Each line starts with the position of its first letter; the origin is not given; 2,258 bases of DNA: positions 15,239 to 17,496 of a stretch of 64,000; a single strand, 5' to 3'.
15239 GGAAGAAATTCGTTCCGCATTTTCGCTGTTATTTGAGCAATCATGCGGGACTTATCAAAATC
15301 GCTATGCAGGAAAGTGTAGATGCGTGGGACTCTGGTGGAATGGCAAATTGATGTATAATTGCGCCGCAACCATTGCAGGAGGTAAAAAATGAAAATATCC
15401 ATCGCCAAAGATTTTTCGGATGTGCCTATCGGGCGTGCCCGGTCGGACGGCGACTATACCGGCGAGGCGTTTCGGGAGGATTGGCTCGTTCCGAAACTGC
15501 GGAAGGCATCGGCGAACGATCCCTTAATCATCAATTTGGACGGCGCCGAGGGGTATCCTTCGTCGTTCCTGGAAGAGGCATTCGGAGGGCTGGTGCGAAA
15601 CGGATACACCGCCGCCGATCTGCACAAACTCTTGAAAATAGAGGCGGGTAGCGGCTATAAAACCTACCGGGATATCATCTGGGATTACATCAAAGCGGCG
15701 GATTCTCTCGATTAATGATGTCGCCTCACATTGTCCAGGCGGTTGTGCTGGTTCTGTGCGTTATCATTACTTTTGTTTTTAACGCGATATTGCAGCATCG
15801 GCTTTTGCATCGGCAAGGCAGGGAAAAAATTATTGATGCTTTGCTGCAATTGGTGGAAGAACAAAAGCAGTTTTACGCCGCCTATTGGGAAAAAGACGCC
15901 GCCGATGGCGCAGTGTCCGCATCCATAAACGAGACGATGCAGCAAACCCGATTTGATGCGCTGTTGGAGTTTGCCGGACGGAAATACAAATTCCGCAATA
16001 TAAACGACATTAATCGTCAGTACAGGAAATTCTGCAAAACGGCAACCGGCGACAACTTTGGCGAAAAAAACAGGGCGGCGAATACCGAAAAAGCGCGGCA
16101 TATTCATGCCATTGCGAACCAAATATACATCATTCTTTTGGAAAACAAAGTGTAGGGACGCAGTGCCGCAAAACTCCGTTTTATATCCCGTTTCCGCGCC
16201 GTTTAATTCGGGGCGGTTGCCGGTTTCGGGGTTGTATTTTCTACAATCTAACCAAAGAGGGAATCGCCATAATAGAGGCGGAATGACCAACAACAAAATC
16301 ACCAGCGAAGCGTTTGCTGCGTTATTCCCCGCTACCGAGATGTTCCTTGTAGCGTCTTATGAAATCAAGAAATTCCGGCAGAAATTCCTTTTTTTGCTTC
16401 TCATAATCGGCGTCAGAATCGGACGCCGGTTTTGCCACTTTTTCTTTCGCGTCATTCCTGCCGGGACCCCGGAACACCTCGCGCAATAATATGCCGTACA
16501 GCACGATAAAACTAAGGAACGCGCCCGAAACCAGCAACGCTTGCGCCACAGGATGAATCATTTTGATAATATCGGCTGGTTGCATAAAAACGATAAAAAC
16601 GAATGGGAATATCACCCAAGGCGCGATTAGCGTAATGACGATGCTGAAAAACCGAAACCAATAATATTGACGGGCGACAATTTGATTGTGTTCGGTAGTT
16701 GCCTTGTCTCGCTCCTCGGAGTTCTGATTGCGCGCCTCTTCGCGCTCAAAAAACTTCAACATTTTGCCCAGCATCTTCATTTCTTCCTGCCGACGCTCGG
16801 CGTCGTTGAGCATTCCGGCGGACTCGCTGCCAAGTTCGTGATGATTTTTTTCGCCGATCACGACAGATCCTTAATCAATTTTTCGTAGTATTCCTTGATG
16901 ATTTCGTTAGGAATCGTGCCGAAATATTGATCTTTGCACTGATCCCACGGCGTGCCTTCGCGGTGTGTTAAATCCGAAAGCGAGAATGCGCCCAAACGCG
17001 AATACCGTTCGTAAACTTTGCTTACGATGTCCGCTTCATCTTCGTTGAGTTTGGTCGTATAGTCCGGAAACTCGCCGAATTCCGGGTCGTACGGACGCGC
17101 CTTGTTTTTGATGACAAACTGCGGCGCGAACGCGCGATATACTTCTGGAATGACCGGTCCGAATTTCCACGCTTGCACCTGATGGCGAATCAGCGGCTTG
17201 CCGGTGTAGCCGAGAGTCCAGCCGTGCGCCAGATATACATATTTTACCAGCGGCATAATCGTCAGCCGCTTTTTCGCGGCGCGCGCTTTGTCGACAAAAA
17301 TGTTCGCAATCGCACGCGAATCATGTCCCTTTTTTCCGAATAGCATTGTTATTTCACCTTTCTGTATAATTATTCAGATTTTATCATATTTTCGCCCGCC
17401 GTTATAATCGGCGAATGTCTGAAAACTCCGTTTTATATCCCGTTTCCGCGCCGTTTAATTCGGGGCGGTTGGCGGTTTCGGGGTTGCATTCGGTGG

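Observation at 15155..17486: Nested direct repeats (A-X-P'-A'-Y-P) indicate two alternative cassettes stacked in tandem between the MTase 3' end and pip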

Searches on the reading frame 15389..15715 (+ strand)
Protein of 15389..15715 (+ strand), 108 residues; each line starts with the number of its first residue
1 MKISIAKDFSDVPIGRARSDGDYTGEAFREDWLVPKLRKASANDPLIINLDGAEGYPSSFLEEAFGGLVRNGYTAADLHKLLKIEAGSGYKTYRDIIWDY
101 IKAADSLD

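Call 7: search_protein_families(library=pfam, proteins=[window:15389-15715:+], max_evalue=0.01)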
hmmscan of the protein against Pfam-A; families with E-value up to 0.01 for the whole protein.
window:15389-15715:+ (108 aa): 1 family
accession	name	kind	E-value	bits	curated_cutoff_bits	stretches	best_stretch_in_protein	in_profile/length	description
PF14213.11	DUF4325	-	8.4e-11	41.9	23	1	25-85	2-57/64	STAS-like domain of unknown function (DUF4325)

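Call 8: search_protein_families(library=padloc, proteins=[window:15389-15715:+], max_evalue=0.01)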
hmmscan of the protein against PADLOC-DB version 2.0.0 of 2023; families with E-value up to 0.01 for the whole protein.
window:15389-15715:+ (108 aa): 0 families

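Call 9: find_encoding_contigs(protein=window:15389-15715:+, flank=6000, max_places=10)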
Protein window:15389-15715:+ (108 aa): no gene with exactly this product is on record in the collection.

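Call 17: find_homologous_proteins(query=window:15389-15715:+, max_evalue=0.00001)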
Query window:15389-15715:+ (108 aa): 1171 proteins with E <= 0.00001 among 1289 candidates; the best 120 are listed.
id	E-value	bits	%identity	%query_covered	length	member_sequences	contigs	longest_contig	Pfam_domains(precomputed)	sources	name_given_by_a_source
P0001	6.1e-62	225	97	100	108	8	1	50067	PF14213.12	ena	-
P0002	3.6e-52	193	84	97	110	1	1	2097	PF14213.12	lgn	-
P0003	2.9e-51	190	82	98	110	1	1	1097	PF14213.12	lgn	-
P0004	7.8e-43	163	75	96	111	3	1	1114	PF14213.12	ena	-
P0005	8.9e-43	163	75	95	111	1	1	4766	PF14213.12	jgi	-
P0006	1.4e-42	162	73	96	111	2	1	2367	PF14213.12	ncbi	-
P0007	2.4e-42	161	71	98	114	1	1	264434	PF14213.12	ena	-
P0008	3.2e-42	161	74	96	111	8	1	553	PF14213.12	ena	-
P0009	6.9e-41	157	72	96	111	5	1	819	PF14213.12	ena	-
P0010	1.5e-40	156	73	96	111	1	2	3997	PF14213.12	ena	-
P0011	4.6e-40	154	71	96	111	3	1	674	PF14213.12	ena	-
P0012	2.1e-39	152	65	97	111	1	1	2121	PF14213.12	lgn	-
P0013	3.1e-39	152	70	96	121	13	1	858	PF14213.12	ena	-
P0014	1.1e-38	150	66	99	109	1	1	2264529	PF14213.12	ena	-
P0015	1.2e-36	143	64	98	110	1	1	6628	PF14213.12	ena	-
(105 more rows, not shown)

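Call 19: find_encoding_contigs(protein=P0001, flank=8000, max_places=10)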
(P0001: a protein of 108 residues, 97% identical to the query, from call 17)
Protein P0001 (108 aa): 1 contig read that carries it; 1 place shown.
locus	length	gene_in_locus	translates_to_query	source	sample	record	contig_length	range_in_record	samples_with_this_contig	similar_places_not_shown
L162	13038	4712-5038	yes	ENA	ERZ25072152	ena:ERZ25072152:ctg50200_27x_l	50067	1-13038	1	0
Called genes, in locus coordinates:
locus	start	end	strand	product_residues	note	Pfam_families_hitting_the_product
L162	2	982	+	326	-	?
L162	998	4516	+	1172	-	PF02384:N6_Mtase (faint), PF07669:Eco57I, PF12950:TaqI_C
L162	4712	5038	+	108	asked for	PF14213:DUF4325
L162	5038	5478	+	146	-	-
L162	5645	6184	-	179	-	-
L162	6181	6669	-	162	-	PF13274:SocA_Panacea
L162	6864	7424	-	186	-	-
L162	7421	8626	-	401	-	PF02463:SMC_N, PF11398:DUF2813 (faint), PF13175:AAA_15, PF13476:AAA_23 (weak), PF13304:AAA_21, PF13175:AAA_15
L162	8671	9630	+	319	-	PF00561:Abhydrolase_1, PF12146:Hydrolase_4, PF12697:Abhydrolase_6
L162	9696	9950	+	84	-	-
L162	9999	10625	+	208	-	PF03232:COQ7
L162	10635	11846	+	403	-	PF00037:Fer4 (faint), PF12797:Fer4_2 (faint), PF12838:Fer4_7, PF13183:Fer4_8, PF13187:Fer4_9 (weak), PF13484:Fer4_16 (weak), PF13534:Fer4_17, PF02754:CCG, +3 more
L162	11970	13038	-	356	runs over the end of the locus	PF00266:Aminotran_5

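Call 40: search_protein_families(library=padloc, proteins=[L163:3892-5025:+, L163:5985-6503:-, L163:7177-7749:-, L163:7751-8956:-, L167:11247-11858:-, L167:11855-13060:-, L167:9918-10439:-, L162:6864-7424:-, L162:7421-8626:-], max_evalue=0.001)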
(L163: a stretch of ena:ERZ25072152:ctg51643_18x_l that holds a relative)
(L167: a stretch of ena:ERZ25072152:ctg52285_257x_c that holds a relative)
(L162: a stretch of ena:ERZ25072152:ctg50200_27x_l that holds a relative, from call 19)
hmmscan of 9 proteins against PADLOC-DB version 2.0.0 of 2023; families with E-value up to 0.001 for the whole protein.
L163:3892-5025:+ (377 aa): 0 families

L163:5985-6503:- (172 aa): 0 families

L163:7177-7749:- (190 aa): 3 families
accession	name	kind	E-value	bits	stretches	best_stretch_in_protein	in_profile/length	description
PDLC04196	HEC-01B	-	2.5e-26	90.9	1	7-129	3-117/197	-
PDLC04200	HEC-01B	-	1.5e-23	81.7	1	7-129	5-129/218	-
PDLC04205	HEC-01B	-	0.00026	18.8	1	7-128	2-125/213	-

L163:7751-8956:- (401 aa): 100 families (the best 25 are shown)
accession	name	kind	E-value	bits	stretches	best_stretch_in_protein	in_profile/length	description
PDLC04178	HEC-01A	-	4.4e-105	350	1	4-394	5-391/399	-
PDLC04176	HEC-01A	-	4.8e-41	139.3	1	8-362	3-347/371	-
PDLC04175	HEC-01A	-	9e-40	134.8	1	8-371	6-344/363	-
PDLC04180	HEC-01A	-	1.7e-33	114.3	1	8-379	3-368/382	-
PDLC04182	HEC-01A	-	3.7e-31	106.5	2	161-348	183-363/406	-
PDLC04177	HEC-01A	-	1.2e-29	101.6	2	168-360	183-366/393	-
PDLC04389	PDC-M07A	-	2.1e-29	100.8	2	190-389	217-429/443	-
PDLC04183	HEC-01A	-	4.7e-28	96.4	2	156-359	178-371/402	-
PDLC02980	AriA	-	2.1e-27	94.9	2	210-335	217-304/304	-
PDLC04179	HEC-01A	-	3.5e-26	90.3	2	99-377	208-445/459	-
PDLC04391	PDC-M07A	-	4.1e-26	89.9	2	161-347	180-360/412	-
PDLC04393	PDC-M07A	-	3.3e-25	87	2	191-335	215-354/435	-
PDLC04392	PDC-M07A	-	1.4e-22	78.4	2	188-335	210-352/432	-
PDLC04541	PDC-M25A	-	2.2e-22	77.7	1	8-331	2-307/380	-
PDLC04184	HEC-01A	-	6.7e-22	76.1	2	164-331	214-388/464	-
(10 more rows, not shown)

L167:11247-11858:- (203 aa): 4 families
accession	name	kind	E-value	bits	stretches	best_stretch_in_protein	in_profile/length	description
PDLC04200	HEC-01B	-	3.3e-26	90.5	1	9-201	8-208/218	-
PDLC04196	HEC-01B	-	4.9e-24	83.4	1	7-201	4-194/197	-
PDLC04191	HEC-01B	-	0.0002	19.4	1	10-187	7-176/192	-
PDLC04198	HEC-01B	-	0.00038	18.3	0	145-199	155-206/211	-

L167:11855-13060:- (401 aa): 98 families (the best 25 are shown)
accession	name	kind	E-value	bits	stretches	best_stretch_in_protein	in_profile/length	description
PDLC04178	HEC-01A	-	7e-103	342.7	1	4-392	5-389/399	-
PDLC04176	HEC-01A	-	7.5e-41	138.7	1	8-361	3-346/371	-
PDLC04175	HEC-01A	-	5.6e-38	128.9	1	8-360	6-336/363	-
PDLC04180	HEC-01A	-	4.1e-32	109.8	1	8-374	3-363/382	-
PDLC04182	HEC-01A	-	1.1e-30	104.9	2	156-343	178-358/406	-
PDLC04389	PDC-M07A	-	4.5e-30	103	2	190-347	217-384/443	-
PDLC04177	HEC-01A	-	2.4e-29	100.6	2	168-356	183-362/393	-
PDLC04183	HEC-01A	-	2.8e-28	97.1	2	156-350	178-362/402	-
PDLC02980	AriA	-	6e-28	96.7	1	31-335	3-304/304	-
PDLC04393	PDC-M07A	-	1.5e-26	91.4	2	191-336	215-355/435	-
PDLC04391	PDC-M07A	-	1.8e-26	91.1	2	162-337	181-352/412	-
PDLC04179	HEC-01A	-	1.6e-25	88.2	2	103-350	212-419/459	-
PDLC04541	PDC-M25A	-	3.4e-23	80.4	1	8-334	2-310/380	-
PDLC04392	PDC-M07A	-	7.5e-23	79.3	2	188-336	210-353/432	-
PDLC04184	HEC-01A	-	3.4e-22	77.1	2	164-330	214-387/464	-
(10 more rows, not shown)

L167:9918-10439:- (173 aa): 0 families

L162:6864-7424:- (186 aa): 3 families
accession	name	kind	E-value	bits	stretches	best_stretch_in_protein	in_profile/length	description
PDLC04196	HEC-01B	-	1.5e-26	91.6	1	6-125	3-117/197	-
PDLC04200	HEC-01B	-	2.5e-23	81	1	6-125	5-129/218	-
PDLC04205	HEC-01B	-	0.00031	18.5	1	10-124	6-125/213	-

L162:7421-8626:- (401 aa): 102 families (the best 25 are shown)
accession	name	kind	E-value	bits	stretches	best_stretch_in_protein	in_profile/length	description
PDLC04178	HEC-01A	-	1.1e-137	457.3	1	4-389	5-389/399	-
PDLC04175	HEC-01A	-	5.8e-43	145.3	1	8-359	6-338/363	-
PDLC04176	HEC-01A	-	8.8e-41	138.5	1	8-354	3-342/371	-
PDLC04180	HEC-01A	-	7.3e-40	135.3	1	8-360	3-350/382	-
PDLC04182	HEC-01A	-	1.2e-33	114.6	1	7-332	3-352/406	-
PDLC04391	PDC-M07A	-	1.2e-29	101.6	1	8-344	2-362/412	-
PDLC04177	HEC-01A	-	3e-29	100.2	2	184-358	202-367/393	-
PDLC04389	PDC-M07A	-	4.6e-29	99.7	2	163-358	192-398/443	-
PDLC02980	AriA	-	1.9e-26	91.8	1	31-331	3-303/304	-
PDLC04183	HEC-01A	-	2.2e-26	90.9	2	10-80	7-77/402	-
PDLC04393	PDC-M07A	-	1.7e-25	87.9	2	161-331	187-353/435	-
PDLC04184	HEC-01A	-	3.2e-25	87.1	2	151-327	198-387/464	-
PDLC04179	HEC-01A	-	5.8e-25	86.3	2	162-361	241-433/459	-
PDLC02979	AriA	-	7.5e-24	83.2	2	8-56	3-53/373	-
PDLC04541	PDC-M25A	-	1.1e-23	82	1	8-328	2-307/380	-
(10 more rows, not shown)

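Call 41: search_protein_families(library=pfam, proteins=[L163:3892-5025:+, L163:5985-6503:-, L163:7177-7749:-, L163:7751-8956:-, L167:11247-11858:-, L167:9918-10439:-, L162:6864-7424:-], max_evalue=0.01)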
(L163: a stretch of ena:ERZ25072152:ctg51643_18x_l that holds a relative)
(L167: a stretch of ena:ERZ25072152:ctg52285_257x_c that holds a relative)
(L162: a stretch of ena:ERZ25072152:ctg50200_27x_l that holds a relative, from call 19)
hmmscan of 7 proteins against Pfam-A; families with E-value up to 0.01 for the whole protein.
L163:3892-5025:+ (377 aa): 1 family
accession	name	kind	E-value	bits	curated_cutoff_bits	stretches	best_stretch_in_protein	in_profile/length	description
PF13581.12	HATPase_c_2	-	0.00033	21.1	27.4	1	180-259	6-81/127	Histidine kinase-like ATPase domain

L163:5985-6503:- (172 aa): 0 families

L163:7177-7749:- (190 aa): 1 family
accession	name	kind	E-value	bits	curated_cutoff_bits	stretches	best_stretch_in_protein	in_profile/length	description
PF14103.11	DUF4276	-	9.5e-05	23.2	30.2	0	12-128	1-109/192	Domain of unknown function (DUF4276)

L163:7751-8956:- (401 aa): 7 families
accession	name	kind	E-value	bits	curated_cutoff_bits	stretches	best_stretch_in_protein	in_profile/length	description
PF13304.12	AAA_21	-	1.4e-26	94.7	27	2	220-332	220-301/304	AAA domain, putative AbiEii toxin, Type IV TA system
PF13175.12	AAA_15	-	1.2e-17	65.1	32.1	2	8-53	3-50/374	AAA ATPase domain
PF02463.25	SMC_N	-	8.2e-14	52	40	1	7-50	1-47/220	RecF/RecN/SMC N terminal domain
PF13476.12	AAA_23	-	6.6e-05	24.1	27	1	10-50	1-42/201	AAA domain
PF13555.12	AAA_29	-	0.0002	21.5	27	1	27-50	22-45/61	P-loop containing region of AAA domain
PF11398.14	DUF2813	-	0.00031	20.7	21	0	8-49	3-44/372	Protein of unknown function (DUF2813)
PF00005.33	ABC_tran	-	0.0056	17.7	25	0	22-48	6-32/137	ABC transporter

L167:11247-11858:- (203 aa): 1 family
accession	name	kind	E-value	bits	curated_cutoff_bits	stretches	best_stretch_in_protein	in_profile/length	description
PF14103.11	DUF4276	-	5.9e-09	36.9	30.2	1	11-194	1-190/192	Domain of unknown function (DUF4276)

L167:9918-10439:- (173 aa): 0 families

L162:6864-7424:- (186 aa): 1 family
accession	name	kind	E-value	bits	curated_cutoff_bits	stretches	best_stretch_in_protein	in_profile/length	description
PF14103.11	DUF4276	-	2.3e-05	25.1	30.2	0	11-124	1-109/192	Domain of unknown function (DUF4276)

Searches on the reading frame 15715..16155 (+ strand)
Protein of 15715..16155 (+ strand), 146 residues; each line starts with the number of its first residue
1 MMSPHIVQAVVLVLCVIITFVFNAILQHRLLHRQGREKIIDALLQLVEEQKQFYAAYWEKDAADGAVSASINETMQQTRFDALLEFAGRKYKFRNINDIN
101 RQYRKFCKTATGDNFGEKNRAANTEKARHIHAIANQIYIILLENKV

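Call 7: search_protein_families(library=pfam, proteins=[window:15715-16155:+], max_evalue=0.01)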
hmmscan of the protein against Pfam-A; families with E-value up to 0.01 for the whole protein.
window:15715-16155:+ (146 aa): 0 families

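Call 8: search_protein_families(library=padloc, proteins=[window:15715-16155:+], max_evalue=0.01)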
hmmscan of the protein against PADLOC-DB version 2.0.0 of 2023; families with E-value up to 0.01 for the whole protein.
window:15715-16155:+ (146 aa): 0 families

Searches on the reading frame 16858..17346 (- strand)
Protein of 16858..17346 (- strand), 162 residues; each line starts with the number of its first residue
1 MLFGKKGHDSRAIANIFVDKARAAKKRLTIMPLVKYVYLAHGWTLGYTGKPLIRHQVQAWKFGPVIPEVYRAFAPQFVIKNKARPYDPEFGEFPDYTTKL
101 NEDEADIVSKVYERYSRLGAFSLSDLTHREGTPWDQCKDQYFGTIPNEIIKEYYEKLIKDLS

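Call 7: search_protein_families(library=pfam, proteins=[window:16858-17346:-], max_evalue=0.01)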
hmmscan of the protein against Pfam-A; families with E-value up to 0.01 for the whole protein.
window:16858-17346:- (162 aa): 1 family
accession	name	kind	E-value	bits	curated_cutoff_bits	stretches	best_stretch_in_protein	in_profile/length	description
PF13274.11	SocA_Panacea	-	2.4e-20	74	25.7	1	33-134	1-112/113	Antitoxin SocA-like, Panacea domain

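Call 8: search_protein_families(library=padloc, proteins=[window:16858-17346:-], max_evalue=0.01)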
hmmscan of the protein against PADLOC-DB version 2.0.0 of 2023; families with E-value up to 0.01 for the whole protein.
window:16858-17346:- (162 aa): 0 families

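Call 10: find_encoding_contigs(protein=window:16858-17346:-, flank=6000, max_places=10)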
Protein window:16858-17346:- (162 aa): 2 contigs read that carry it; 1 place shown.
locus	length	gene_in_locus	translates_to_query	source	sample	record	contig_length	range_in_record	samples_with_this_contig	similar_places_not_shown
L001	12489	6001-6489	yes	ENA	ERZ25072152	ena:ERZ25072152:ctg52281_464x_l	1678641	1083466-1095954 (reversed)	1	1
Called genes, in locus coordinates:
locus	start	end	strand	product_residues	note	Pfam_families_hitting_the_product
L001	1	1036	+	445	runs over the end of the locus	PF00805:Pentapeptide, PF13599:Pentapeptide_4 (weak), PF13576:Pentapeptide_3 (faint), PF00805:Pentapeptide (weak)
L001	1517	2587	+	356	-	PF00266:Aminotran_5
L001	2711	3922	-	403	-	PF00037:Fer4 (faint), PF12797:Fer4_2 (faint), PF12838:Fer4_7, PF13183:Fer4_8, PF13187:Fer4_9 (weak), PF13484:Fer4_16 (weak), PF13534:Fer4_17, PF02754:CCG, +3 more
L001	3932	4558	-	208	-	PF03232:COQ7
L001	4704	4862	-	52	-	-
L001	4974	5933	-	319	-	PF00561:Abhydrolase_1, PF12146:Hydrolase_4, PF12697:Abhydrolase_6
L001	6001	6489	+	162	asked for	PF13274:SocA_Panacea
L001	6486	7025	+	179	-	-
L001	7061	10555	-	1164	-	PF07669:Eco57I, PF02384:N6_Mtase (weak)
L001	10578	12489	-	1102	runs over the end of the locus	PF13091:PLDc_2, PF00176:SNF2-rel_dom (weak), PF04851:ResIII (faint), PF00270:DEAD (faint), PF00271:Helicase_C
